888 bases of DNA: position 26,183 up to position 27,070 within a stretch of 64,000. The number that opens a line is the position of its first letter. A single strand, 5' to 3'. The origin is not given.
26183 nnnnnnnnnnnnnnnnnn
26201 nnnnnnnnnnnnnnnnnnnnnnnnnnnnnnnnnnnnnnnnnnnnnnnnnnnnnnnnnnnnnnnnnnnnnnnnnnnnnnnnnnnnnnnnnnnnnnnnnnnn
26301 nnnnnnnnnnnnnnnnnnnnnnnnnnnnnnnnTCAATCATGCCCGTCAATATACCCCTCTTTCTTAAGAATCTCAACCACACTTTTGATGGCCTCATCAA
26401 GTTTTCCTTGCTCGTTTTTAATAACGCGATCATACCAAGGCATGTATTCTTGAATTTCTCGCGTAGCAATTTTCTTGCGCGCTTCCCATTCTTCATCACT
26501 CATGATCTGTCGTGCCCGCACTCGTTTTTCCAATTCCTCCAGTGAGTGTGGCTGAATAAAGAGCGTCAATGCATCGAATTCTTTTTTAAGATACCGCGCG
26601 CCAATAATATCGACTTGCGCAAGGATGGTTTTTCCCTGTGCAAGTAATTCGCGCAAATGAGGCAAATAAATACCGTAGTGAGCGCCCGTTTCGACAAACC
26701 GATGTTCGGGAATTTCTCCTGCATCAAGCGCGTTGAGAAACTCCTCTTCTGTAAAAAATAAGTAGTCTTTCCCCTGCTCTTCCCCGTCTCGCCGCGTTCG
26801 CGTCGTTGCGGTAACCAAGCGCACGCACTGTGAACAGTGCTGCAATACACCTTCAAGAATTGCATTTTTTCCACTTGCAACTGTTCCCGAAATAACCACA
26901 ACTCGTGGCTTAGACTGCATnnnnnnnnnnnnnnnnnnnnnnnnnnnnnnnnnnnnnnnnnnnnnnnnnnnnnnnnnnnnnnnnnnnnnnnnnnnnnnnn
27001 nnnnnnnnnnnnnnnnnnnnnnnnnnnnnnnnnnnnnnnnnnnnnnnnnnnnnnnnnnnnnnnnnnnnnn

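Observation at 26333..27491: Two tandem guanylate-kinase paralogs, both with non-canonical Walker A loops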

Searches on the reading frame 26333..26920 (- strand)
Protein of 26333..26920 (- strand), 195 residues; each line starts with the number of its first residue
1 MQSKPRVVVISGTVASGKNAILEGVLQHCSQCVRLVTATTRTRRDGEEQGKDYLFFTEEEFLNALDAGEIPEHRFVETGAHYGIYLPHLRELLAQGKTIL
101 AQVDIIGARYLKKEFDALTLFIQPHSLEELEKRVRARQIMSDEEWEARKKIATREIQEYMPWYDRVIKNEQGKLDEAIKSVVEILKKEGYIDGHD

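Call 3: search_protein_families(library=pfam, proteins=[window:26333-26920:-], max_evalue=0.01)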
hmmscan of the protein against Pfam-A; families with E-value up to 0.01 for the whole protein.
window:26333-26920:- (195 aa): 1 family
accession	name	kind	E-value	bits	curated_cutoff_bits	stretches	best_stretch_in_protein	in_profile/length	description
PF00625.27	Guanylate_kin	-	7.7e-28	97.8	25.2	1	5-187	2-181/182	Guanylate kinase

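Call 4: search_protein_families(library=ncbifam, proteins=[window:26333-26920:-], max_evalue=0.01)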
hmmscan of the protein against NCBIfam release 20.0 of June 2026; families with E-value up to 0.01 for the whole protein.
window:26333-26920:- (195 aa): 4 families
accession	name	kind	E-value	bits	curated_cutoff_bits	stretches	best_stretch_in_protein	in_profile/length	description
TIGR03263.1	guanyl_kin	equivalog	2.5e-36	125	160.45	1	6-186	2-179/180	guanylate kinase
NF011325.0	PRK14738.1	equivalog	5.5e-36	123.8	263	1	2-188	10-195/206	guanylate kinase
NF011324.0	PRK14737.1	equivalog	4.2e-23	82.1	318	1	1-185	1-182/187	guanylate kinase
TIGR02322.1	phosphon_PhnN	equivalog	1.4e-07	31.4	156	1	6-187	2-178/179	phosphonate metabolism protein/1,5-bisphosphokinase (PRPP-forming) PhnN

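Call 12: find_homologous_proteins(query=window:26333-26920:-)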
Query window:26333-26920:- (195 aa): 469 proteins with E <= 0.001 among 855 candidates; the best 120 are listed.
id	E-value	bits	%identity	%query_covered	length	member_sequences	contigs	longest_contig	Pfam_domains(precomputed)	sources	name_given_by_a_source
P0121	1.2e-123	428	99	100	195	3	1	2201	PF00625.28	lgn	-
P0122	3.3e-57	211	53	96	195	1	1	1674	PF00625.28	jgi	jgi:guanylate kinase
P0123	7.8e-57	210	56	95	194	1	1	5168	PF00625.28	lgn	-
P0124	6.9e-56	207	57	95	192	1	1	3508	PF00625.28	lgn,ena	-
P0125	2.3e-55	205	55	95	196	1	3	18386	PF00625.28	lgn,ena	-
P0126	9.2e-55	203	56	95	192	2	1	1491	PF00625.28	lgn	-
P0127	9.6e-55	203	53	95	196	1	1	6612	PF00625.28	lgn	-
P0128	1.8e-54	202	56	95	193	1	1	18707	PF00625.28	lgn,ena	-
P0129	2.0e-54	202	56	95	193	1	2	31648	PF00625.28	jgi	-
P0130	5.5e-54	201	57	95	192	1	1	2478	PF00625.28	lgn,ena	-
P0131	5.8e-53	198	55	95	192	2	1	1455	PF00625.28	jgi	-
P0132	8.8e-53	197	54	96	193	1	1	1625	PF00625.28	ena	-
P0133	1.0e-52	197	53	97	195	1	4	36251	PF00625.28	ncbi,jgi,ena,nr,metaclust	ncbi:MAG: Guanylate kinase [Parcubacteria group bacterium GW2011_GWA2_51_10]|nr:MAG: Guanylate kinas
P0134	1.3e-52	196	52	96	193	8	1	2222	PF00625.28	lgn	-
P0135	1.9e-52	196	53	95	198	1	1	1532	PF00625.28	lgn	-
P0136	2.2e-52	196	54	94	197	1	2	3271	PF00625.28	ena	-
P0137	5.6e-52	194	53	97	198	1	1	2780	PF00625.28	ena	-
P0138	7.6e-52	194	53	97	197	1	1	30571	PF00625.28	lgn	-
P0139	8.1e-52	194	52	97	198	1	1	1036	PF00625.28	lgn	-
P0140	9.0e-52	194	51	97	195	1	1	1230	PF00625.28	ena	-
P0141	9.9e-52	193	54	95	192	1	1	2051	PF00625.28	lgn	-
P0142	1.5e-51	193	53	94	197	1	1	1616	PF00625.28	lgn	-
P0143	1.6e-51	193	54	94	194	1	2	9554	PF00625.28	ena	-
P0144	1.9e-51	193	53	95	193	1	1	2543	PF00625.28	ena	-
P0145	2.9e-51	192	52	95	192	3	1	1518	PF00625.28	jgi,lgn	jgi:guanylate kinase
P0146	3.6e-51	192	50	95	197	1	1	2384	PF00625.28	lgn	-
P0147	3.8e-51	192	52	96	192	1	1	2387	PF00625.28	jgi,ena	-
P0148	6.2e-51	191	52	95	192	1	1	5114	PF00625.28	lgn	-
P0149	1.0e-50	190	53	94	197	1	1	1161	PF00625.28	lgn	-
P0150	1.1e-50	190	51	95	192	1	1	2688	PF00625.28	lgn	-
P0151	1.1e-50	190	53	95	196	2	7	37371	PF00625.28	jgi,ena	-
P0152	1.1e-50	190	51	95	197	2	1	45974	PF00625.28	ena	-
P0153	1.3e-50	190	49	95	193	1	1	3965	PF00625.28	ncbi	-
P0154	1.5e-50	190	50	95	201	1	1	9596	PF00625.28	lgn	-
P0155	1.6e-50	190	55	95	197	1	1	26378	PF00625.28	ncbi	-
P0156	1.7e-50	189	52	97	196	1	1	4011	PF00625.28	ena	-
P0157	1.8e-50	189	51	97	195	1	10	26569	PF00625.28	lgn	-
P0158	1.9e-50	189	53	95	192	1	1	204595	PF00625.28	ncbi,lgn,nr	ncbi:MAG: guanylate kinase [bacterium]|nr:guanylate kinase [bacterium]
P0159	2.5e-50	189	50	95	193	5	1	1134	PF00625.28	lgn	-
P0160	2.6e-50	189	50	97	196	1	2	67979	PF00625.28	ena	-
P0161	3.3e-50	188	50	95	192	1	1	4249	PF00625.28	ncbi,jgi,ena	-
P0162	3.8e-50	188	49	97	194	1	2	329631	PF00625.28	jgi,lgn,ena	jgi:guanylate kinase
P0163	4.2e-50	188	51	95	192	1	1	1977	PF00625.28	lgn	-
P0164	4.5e-50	188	52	95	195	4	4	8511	PF00625.28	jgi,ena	-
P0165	4.7e-50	188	51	96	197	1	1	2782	PF00625.28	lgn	-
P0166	6.8e-50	187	50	95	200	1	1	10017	PF00625.28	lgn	-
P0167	7.2e-50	187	51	95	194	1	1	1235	PF00625.28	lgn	-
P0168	7.4e-50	187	50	95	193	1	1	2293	PF00625.28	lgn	-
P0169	7.5e-50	187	51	95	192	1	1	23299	PF00625.28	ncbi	-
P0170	7.6e-50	187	51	95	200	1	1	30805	PF00625.28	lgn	-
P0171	7.8e-50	187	52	94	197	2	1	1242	PF00625.28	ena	-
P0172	8.4e-50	187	51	96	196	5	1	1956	PF00625.28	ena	-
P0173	8.6e-50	187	53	95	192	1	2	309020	PF00625.28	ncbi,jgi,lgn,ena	-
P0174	9.4e-50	187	51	95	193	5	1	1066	PF00625.28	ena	-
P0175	9.5e-50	187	53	95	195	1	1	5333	PF00625.28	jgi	-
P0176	1.0e-49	187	51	95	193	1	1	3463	PF00625.28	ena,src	-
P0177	1.1e-49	187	51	96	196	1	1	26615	PF00625.28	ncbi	-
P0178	1.2e-49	187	52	95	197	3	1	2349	PF00625.28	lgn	-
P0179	1.3e-49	187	52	95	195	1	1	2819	PF00625.28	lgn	-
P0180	1.4e-49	186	51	95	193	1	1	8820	PF00625.28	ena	-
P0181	1.5e-49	186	50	96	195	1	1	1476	PF13671.13,PF00625.28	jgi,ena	-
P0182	1.6e-49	186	51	95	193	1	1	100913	PF00625.28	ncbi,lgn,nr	ncbi:hypothetical protein HZC00_03435 [Candidatus Kaiserbacteria bacterium]|nr:hypothetical protein 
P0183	1.6e-49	186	51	96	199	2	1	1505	PF00625.28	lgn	-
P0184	1.6e-49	186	52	95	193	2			PF00625.28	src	-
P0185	1.8e-49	186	48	95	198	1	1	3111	PF00625.28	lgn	-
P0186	2.0e-49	186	51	96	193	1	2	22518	PF00625.28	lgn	-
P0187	2.3e-49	186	49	97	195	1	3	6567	PF00625.28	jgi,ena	-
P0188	2.4e-49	186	52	94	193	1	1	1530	PF00625.28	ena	-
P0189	2.6e-49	186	51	97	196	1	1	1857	PF00625.28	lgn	-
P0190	2.7e-49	186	49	96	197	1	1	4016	PF00625.28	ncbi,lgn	-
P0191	2.9e-49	185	51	95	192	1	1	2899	PF00625.28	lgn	-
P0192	3.1e-49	185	49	96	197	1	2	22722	PF00625.28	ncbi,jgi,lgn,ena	-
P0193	3.9e-49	185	51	95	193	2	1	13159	PF00625.28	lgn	-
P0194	4.3e-49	185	50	95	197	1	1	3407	PF00625.28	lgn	-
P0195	5.1e-49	185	49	97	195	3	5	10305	PF00625.28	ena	-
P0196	5.3e-49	185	50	95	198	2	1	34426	PF00625.28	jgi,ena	-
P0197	5.3e-49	185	50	94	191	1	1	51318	PF00625.28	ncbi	-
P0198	6.6e-49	184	50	95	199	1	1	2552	PF00625.28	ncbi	-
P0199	6.7e-49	184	51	95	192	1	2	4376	PF00625.28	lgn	-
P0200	6.9e-49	184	51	97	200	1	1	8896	PF00625.28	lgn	-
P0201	7.5e-49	184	51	96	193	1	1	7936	PF00625.28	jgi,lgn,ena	-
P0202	9.9e-49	184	50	96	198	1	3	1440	PF00625.28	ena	-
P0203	1.1e-48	184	50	95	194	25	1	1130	PF00625.28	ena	-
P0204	1.1e-48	184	52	94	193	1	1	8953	PF00625.28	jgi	jgi:guanylate kinase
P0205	1.1e-48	184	50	95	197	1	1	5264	PF00625.28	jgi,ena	-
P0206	1.3e-48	183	51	95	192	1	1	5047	PF00625.28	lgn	-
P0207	1.4e-48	183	48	97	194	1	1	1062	PF00625.28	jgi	jgi:guanylate kinase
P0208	1.4e-48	183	52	95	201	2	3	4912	PF00625.28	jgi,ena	-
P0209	1.5e-48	183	48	97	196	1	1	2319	PF00625.28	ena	-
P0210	1.6e-48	183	52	97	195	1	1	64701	PF00625.28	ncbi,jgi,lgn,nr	ncbi:guanylate kinase [Candidatus Kaiserbacteria bacterium]|nr:guanylate kinase [Candidatus Kaiserba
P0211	1.6e-48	183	54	95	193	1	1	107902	PF00625.28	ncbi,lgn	-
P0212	1.8e-48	183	51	95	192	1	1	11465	PF00625.28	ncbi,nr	ncbi:hypothetical protein HY418_01890 [Candidatus Kaiserbacteria bacterium]|nr:hypothetical protein 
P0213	2.0e-48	183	51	95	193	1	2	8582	PF00625.28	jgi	jgi:guanylate kinase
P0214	2.5e-48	182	49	95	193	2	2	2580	PF00625.28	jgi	jgi:guanylate kinase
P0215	2.6e-48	182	49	95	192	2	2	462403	PF00625.28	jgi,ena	jgi:guanylate kinase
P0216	2.7e-48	182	51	95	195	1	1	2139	PF00625.28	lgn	-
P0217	3.4e-48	182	48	98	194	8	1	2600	PF00625.28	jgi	-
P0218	4.1e-48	182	51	96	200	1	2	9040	PF00625.28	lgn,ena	-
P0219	4.1e-48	182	48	97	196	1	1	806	PF00625.28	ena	-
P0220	4.2e-48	182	49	94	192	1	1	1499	PF00625.28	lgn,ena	-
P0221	4.4e-48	182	51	95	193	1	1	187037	PF00625.28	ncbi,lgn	-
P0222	4.5e-48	182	51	94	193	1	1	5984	PF00625.28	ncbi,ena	-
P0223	4.7e-48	182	49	97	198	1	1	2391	PF00625.28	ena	-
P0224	4.7e-48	181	49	95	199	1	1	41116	PF00625.28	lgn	-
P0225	5.1e-48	181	49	96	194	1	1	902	PF00625.28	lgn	-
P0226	5.1e-48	181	51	95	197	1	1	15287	PF00625.28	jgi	jgi:guanylate kinase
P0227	5.8e-48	181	49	96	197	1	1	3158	PF00625.28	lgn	-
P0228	5.8e-48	181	49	95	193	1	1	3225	PF00625.28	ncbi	-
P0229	5.9e-48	181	51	95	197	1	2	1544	PF00625.28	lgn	-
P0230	5.9e-48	181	51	95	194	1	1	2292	PF00625.28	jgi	-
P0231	6.4e-48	181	49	99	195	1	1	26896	PF00625.28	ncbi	-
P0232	6.7e-48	181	48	95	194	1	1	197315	PF00625.28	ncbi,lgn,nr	ncbi:hypothetical protein HY969_03500 [Candidatus Kaiserbacteria bacterium]|nr:hypothetical protein 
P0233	6.7e-48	181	51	97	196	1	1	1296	PF00625.28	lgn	-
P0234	6.9e-48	181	49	96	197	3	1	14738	PF00625.28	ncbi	-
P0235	7.1e-48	181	48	96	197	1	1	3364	PF00625.28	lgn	-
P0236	7.4e-48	181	50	95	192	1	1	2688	PF00625.28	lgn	-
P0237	7.8e-48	181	50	97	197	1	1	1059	PF00625.28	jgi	-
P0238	7.8e-48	181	49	95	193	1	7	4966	PF00625.28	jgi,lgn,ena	-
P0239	7.8e-48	181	48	95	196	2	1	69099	PF00625.28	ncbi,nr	ncbi:MAG: hypothetical protein Q7S08_02190 [bacterium]|nr:hypothetical protein [bacterium]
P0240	7.9e-48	181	49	95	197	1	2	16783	PF00625.28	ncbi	-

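Call 22: find_related_loci(query=A1, collection=genome_contigs, flank=6000)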
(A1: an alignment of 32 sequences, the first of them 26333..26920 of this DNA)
Query A1 (195 aa) in genome_contigs; peptide patterns used: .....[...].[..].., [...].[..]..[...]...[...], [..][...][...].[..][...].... (x = any residue, [..] = any of these).
600 stretches matched a pattern (row limit reached: there are more); 34 encode a relative of the query (tblastn E <= 1e-3); 34 distinct loci.
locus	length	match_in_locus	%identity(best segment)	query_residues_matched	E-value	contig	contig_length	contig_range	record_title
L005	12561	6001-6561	51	6-190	1e-56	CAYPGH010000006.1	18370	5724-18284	MAG TPA_asm: uncultured Candidatus Saccharibacteria bacterium isolate SRP050083_co2_53 genome assembly, contig: NODE_210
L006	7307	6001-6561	50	6-190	2e-54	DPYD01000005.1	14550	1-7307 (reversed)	MAG TPA_asm: Candidatus Kaiserbacteria bacterium isolate UBA10103 contig_5158, whole genome shotgun sequence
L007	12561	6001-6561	48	6-190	2e-54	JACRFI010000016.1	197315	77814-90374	MAG: Candidatus Kaiserbacteria bacterium isolate NC_groundwater_1721_Pr3_B-0.1um_51_76 SR-2_scaffold_141_2217941, whole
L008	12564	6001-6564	48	6-190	3e-53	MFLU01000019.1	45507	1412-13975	MAG: Candidatus Kaiserbacteria bacterium RIFCSPLOWO2_01_FULL_50_24 rifcsplowo2_01_scaffold_7258, whole genome shotgun se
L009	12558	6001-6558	48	7-190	3e-53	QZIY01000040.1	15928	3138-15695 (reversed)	MAG: Candidatus Parcubacteria bacterium isolate SURF_53 Ga0104751_1005335, whole genome shotgun sequence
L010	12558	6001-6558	45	7-191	6e-53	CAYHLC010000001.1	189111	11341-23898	MAG TPA_asm: uncultured Candidatus Saccharibacteria bacterium isolate ERP119705_co13_82 genome assembly, contig: NODE_49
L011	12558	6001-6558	48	7-190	4e-52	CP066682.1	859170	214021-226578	MAG: Candidatus Kaiserbacteria bacterium isolate NC_groundwater_79_Ag_B-0.1um_58_26 chromosome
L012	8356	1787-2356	45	3-190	3e-52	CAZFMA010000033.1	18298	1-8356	MAG TPA_asm: uncultured Candidatus Saccharibacteria bacterium isolate binchicken_co203_568 genome assembly, contig: k141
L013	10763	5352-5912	49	6-190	2e-52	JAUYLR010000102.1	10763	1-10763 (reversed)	MAG: bacterium isolate C24_metabat.bin.43 C24_k141_970214, whole genome shotgun sequence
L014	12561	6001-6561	50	6-190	2e-52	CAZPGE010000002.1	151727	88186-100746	MAG TPA_asm: uncultured Candidatus Saccharibacteria bacterium isolate ERP113451_co1_69 genome assembly, contig: NODE_33_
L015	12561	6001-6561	48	6-190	6e-52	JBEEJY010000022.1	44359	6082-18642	MAG: Candidatus Parcubacteria bacterium isolate cobbmillcreek_2019_sw_WHONDRS-S19S_0090_B_bin.4 scaffold_559880, whole g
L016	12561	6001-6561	47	6-190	7e-52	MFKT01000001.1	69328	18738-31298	MAG: Candidatus Kaiserbacteria bacterium RIFCSPHIGHO2_01_FULL_53_29 rifcsphigho2_01_scaffold_1036, whole genome shotgun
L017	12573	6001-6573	43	3-190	3e-44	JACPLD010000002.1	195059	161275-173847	MAG: Candidatus Kaiserbacteria bacterium isolate NC_groundwater_512_Ag_S-0.1um_55_27 S35_SO-1_scaffold_84584, whole geno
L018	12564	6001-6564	44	6-190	5e-44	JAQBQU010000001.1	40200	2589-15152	MAG: Candidatus Kaiserbacteria bacterium isolate RYN_381 scaffold_589934, whole genome shotgun sequence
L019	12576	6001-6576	41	3-190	1e-41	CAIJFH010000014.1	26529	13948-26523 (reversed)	Candidatus Adlerbacteria bacterium isolate C4_bin-407 genome assembly, contig: bin-407:14/38, whole genome shotgun seque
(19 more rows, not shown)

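Call 63: find_encoding_contigs(protein=P0215, flank=4000, max_places=1)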
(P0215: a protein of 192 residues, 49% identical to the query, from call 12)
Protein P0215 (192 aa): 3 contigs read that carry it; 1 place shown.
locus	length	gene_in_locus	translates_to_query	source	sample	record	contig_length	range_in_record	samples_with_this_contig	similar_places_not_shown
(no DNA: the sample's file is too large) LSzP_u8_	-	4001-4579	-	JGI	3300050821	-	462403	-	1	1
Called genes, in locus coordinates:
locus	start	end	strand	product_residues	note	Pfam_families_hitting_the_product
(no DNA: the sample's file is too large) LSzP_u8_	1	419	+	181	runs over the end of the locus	PF00347:Ribosomal_L6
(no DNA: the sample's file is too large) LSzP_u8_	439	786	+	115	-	PF00861:Ribosomal_L18p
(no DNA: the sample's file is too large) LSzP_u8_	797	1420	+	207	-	PF00333:Ribosomal_S5, PF03719:Ribosomal_S5_C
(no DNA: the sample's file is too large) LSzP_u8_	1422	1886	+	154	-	PF00828:Ribosomal_L27A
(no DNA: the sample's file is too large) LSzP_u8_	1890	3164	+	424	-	PF00344:SecY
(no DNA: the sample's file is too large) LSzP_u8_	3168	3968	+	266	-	PF01135:PCMT (weak), PF13489:Methyltransf_23, PF00398:RrnaAD, PF13847:Methyltransf_31, PF08241:Methyltransf_11, PF08242:Methyltransf_12, PF13649:Methyltransf_25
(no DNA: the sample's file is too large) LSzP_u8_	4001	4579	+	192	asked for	PF00625:Guanylate_kin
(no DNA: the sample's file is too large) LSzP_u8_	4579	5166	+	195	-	PF13671:AAA_33 (faint), PF00406:ADK, PF13207:AAA_17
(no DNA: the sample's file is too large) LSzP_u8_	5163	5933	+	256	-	PF00557:Peptidase_M24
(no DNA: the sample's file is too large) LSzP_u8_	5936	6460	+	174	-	PF18306:LDcluster4, PF03641:Lysine_decarbox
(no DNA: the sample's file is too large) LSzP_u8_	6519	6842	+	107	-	-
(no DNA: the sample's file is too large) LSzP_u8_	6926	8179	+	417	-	PF02844:GARS_N, PF01071:GARS_A, PF02222:ATP-grasp (weak), PF02843:GARS_C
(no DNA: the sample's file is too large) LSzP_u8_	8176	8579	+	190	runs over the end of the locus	-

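Call 65: predict_structure(alignment_id=A1)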
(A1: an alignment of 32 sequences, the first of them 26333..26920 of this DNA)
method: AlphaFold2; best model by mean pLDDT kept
length: 195 residues; sequences in the alignment: 32
mean_pLDDT: 92.9   pTM: 0.86
mean pLDDT of the five models: 92.9, 92.8, 92.6, 92.4, 91.9
residues with pLDDT >= 90: 161; 70-90: 30; 50-70: 3; < 50: 1
segments of 3 or more residues with pLDDT < 50: none
pLDDT, mean of each block of 10 residues (from residue 1): 81 90 95 97 96 97 98 93 97 96 94 97 91 88 92 93 95 93 94 73
secondary structure, 60 per line:
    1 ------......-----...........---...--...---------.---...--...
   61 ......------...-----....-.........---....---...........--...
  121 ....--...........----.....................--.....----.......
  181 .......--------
elements in order: E7-12 H18-28 E32-34 E37-39 E53-55 H58-66 E73-75 E81-84 H86-94 E98-101 H105-115 E118-124 H127-137 H142-162 E165-169 H174-187
